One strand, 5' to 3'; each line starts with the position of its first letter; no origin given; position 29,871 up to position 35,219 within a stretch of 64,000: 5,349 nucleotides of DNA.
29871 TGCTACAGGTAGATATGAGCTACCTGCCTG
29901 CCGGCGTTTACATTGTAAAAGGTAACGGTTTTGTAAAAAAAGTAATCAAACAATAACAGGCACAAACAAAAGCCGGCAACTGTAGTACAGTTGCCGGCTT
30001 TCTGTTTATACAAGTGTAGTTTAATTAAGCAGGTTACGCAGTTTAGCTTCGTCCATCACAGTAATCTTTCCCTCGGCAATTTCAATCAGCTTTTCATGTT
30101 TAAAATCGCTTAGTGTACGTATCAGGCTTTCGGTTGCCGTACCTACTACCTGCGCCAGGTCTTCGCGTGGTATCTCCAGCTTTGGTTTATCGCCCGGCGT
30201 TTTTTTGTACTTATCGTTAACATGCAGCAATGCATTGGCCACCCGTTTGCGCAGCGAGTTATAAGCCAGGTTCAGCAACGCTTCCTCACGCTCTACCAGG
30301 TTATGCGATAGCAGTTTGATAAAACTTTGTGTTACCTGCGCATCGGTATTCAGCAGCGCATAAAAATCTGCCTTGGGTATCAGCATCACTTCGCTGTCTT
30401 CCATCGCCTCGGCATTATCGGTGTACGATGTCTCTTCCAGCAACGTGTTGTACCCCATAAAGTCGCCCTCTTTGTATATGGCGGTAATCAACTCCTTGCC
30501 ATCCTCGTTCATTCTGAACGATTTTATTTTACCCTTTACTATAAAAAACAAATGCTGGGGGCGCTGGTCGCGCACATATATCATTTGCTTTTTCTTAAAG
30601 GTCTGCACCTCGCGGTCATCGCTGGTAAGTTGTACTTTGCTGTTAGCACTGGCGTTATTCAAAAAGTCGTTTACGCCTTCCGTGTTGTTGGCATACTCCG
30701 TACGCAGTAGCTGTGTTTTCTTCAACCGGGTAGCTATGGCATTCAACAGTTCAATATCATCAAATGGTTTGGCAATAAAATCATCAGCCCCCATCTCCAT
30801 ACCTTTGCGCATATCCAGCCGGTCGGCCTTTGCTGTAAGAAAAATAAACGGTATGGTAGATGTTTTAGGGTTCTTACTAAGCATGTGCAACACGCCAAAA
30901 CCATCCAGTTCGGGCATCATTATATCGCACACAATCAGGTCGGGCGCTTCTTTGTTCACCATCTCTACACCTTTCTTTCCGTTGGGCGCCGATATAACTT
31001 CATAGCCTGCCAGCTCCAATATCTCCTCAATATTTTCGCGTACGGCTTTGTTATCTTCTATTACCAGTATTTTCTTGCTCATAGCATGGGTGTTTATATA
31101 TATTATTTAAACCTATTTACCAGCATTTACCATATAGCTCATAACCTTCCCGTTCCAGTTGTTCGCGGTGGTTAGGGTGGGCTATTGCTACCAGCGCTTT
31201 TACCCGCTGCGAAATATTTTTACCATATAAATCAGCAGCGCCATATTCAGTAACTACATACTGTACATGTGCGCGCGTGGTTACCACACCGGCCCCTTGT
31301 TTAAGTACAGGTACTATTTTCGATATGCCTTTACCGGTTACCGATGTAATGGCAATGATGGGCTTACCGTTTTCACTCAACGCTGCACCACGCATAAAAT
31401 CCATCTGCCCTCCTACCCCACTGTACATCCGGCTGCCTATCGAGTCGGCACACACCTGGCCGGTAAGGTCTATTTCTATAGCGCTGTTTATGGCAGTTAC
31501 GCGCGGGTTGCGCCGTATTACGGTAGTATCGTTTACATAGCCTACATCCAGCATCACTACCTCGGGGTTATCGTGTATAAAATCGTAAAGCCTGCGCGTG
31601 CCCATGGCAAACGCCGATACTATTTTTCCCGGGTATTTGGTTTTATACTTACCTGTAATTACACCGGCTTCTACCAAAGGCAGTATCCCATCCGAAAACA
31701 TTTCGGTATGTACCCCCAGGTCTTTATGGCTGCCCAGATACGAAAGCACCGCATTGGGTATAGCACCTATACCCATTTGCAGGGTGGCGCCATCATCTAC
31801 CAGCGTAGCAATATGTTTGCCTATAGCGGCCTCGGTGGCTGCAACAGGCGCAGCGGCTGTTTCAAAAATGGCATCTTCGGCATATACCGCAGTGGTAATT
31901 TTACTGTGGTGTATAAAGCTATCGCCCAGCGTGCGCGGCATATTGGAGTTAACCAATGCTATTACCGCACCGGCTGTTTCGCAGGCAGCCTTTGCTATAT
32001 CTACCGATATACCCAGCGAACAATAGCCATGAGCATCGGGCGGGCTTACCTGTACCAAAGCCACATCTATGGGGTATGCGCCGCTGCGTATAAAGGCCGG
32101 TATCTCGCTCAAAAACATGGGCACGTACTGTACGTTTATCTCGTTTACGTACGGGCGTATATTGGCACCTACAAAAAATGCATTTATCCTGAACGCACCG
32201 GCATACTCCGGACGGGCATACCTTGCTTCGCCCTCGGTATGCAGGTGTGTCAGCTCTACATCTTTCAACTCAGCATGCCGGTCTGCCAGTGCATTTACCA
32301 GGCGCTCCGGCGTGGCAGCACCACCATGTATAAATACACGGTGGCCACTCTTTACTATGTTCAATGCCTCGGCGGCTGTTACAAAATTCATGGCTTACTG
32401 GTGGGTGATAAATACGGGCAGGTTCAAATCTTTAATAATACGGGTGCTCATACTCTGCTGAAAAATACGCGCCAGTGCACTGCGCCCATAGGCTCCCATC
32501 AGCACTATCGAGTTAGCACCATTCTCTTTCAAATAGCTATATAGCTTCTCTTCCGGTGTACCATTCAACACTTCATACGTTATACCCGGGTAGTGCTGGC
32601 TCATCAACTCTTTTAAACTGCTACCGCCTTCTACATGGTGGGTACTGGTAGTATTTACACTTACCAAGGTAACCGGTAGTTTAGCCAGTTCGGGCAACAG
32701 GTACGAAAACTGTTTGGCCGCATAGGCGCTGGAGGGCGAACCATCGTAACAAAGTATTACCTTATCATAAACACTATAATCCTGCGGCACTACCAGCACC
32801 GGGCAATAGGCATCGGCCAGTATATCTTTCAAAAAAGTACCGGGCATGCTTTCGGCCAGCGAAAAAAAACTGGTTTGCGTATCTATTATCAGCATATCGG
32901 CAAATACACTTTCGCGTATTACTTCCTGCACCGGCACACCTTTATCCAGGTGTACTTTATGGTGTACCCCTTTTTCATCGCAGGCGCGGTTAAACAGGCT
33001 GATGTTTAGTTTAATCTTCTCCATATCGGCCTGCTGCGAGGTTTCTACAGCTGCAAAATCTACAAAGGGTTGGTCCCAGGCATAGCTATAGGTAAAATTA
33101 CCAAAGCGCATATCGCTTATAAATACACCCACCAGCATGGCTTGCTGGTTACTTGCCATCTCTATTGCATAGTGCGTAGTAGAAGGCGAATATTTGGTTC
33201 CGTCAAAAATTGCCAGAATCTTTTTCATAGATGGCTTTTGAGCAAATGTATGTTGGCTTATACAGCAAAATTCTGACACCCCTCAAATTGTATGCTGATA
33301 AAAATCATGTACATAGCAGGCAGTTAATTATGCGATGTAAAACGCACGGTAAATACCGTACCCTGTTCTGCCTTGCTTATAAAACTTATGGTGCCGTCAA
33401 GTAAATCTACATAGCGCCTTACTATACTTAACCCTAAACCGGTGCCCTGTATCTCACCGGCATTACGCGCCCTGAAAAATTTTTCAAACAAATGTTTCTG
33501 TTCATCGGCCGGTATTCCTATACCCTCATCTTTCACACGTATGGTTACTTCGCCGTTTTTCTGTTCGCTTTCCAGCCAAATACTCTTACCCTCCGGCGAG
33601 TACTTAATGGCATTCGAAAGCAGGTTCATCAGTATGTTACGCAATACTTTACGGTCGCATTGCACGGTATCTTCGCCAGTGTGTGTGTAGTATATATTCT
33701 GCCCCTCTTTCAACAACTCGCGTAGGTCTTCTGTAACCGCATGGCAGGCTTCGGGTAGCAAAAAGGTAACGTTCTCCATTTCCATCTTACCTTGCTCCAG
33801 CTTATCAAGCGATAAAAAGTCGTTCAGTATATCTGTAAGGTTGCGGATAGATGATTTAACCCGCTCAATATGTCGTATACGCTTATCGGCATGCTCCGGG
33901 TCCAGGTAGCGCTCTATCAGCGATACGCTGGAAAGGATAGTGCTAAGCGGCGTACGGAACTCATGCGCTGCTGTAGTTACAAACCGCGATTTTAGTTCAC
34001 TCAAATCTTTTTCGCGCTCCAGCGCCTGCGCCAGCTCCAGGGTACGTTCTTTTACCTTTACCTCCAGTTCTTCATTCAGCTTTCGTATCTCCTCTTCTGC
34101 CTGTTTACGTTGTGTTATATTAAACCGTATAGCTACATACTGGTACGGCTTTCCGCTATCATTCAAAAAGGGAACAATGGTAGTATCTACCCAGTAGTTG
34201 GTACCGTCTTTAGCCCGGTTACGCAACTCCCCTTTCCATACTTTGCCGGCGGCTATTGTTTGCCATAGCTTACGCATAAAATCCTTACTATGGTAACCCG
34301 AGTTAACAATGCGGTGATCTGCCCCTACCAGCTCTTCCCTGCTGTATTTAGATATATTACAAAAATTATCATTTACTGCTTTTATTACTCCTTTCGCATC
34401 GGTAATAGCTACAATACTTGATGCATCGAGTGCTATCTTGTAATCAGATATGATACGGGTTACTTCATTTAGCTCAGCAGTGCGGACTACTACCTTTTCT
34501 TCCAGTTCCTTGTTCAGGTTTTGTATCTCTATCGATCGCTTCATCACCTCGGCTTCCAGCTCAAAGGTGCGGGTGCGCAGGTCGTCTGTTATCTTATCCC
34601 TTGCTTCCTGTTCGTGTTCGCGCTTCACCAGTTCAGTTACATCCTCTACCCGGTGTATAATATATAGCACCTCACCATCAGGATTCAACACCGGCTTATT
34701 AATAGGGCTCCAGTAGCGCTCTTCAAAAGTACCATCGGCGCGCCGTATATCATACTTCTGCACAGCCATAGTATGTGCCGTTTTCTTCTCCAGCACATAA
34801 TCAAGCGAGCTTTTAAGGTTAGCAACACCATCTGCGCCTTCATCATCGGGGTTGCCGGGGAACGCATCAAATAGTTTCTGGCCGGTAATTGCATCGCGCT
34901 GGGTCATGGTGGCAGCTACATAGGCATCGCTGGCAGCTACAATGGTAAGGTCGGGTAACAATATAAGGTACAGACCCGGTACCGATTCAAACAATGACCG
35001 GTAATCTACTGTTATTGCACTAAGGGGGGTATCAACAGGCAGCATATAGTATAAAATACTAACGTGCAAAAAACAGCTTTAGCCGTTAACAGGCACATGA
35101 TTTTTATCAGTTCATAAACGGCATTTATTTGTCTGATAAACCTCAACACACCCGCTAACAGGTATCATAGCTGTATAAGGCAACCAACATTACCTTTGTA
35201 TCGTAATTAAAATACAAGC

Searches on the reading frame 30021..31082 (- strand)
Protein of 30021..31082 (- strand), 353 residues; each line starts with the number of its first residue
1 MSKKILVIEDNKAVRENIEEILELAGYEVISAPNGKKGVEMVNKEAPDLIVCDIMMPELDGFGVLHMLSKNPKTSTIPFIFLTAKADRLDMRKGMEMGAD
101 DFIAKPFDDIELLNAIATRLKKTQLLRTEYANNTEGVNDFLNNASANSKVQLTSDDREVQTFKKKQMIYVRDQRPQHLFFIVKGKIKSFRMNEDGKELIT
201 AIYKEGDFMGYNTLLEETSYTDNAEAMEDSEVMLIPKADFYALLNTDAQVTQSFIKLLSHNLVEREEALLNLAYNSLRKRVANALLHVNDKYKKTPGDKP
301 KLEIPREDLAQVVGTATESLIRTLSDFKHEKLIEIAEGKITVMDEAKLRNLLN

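Call 10: search_protein_families(library=pfam, proteins=[window:30021-31082:-], max_evalue=0.001)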
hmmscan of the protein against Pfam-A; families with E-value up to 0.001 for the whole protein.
window:30021-31082:- (353 aa): 4 families
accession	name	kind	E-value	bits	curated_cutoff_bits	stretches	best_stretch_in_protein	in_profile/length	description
PF00072.30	Response_reg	-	6.2e-30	104.1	30.2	1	5-116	1-110/111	Response regulator receiver domain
PF00027.35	cNMP_binding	-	6.1e-21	74.6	27.5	1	160-247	2-89/89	Cyclic nucleotide-binding domain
PF13545.12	HTH_Crp_2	-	1.5e-14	54.1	27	1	279-351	1-70/70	Crp-like helix-turn-helix domain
PF00325.26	Crp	-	0.00086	19.4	21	0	306-333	5-32/32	Bacterial regulatory proteins, crp family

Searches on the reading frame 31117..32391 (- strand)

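Call 10: search_protein_families(library=pfam, proteins=[window:31117-32391:-], max_evalue=0.001)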
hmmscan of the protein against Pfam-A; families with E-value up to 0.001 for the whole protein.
window:31117-32391:- (424 aa): 3 families
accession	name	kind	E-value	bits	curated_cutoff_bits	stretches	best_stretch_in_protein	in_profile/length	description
PF13336.12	AcetylCoA_hyd_C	-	1e-65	220.8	23.7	1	264-415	1-153/154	Acetyl-CoA hydrolase/transferase C-terminal domain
PF02550.21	AcetylCoA_hydro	-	4.8e-28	99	24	1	6-172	12-189/198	Acetyl-CoA hydrolase/transferase N-terminal domain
PF00455.28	DeoRC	-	0.00049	20.5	31.8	0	188-232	7-51/160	DeoR C terminal sensor domain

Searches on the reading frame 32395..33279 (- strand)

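Call 10: search_protein_families(library=pfam, proteins=[window:32395-33279:-], max_evalue=0.001)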
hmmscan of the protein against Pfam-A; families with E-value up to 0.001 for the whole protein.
window:32395-33279:- (294 aa): 1 family
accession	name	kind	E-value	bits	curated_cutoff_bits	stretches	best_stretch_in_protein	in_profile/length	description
PF00582.32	Usp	-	4.8e-16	60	24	2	18-165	1-141/141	Universal stress protein family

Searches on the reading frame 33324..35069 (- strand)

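Call 10: search_protein_families(library=pfam, proteins=[window:33324-35069:-], max_evalue=0.001)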
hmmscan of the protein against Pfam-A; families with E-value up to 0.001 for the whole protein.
window:33324-35069:- (581 aa): 8 families
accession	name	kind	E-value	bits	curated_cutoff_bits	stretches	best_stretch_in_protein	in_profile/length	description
PF02518.31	HATPase_c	-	5.5e-29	101.3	26.4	1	472-577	2-107/111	Histidine kinase-, DNA gyrase B-, and HSP90-like ATPase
PF13426.13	PAS_9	-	2.9e-20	72.9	27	1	219-320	3-103/103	PAS domain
PF08448.16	PAS_4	-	7e-19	68.5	23.1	2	27-148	1-109/110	PAS fold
PF00989.32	PAS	-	8.4e-15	55.2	22.6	1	217-311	11-106/113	PAS fold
PF08447.18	PAS_3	-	5.2e-14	52.7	25.6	1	231-314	3-88/89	PAS fold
PF00512.31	HisKA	-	3.9e-12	46.5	26.9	1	360-427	2-66/66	His Kinase A (phospho-acceptor) domain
PF13581.12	HATPase_c_2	-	0.00011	22.7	27.4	1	483-574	39-124/127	Histidine kinase-like ATPase domain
PF14501.12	HATPase_c_5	-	0.00078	19.8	22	0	477-566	7-91/102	GHKL domain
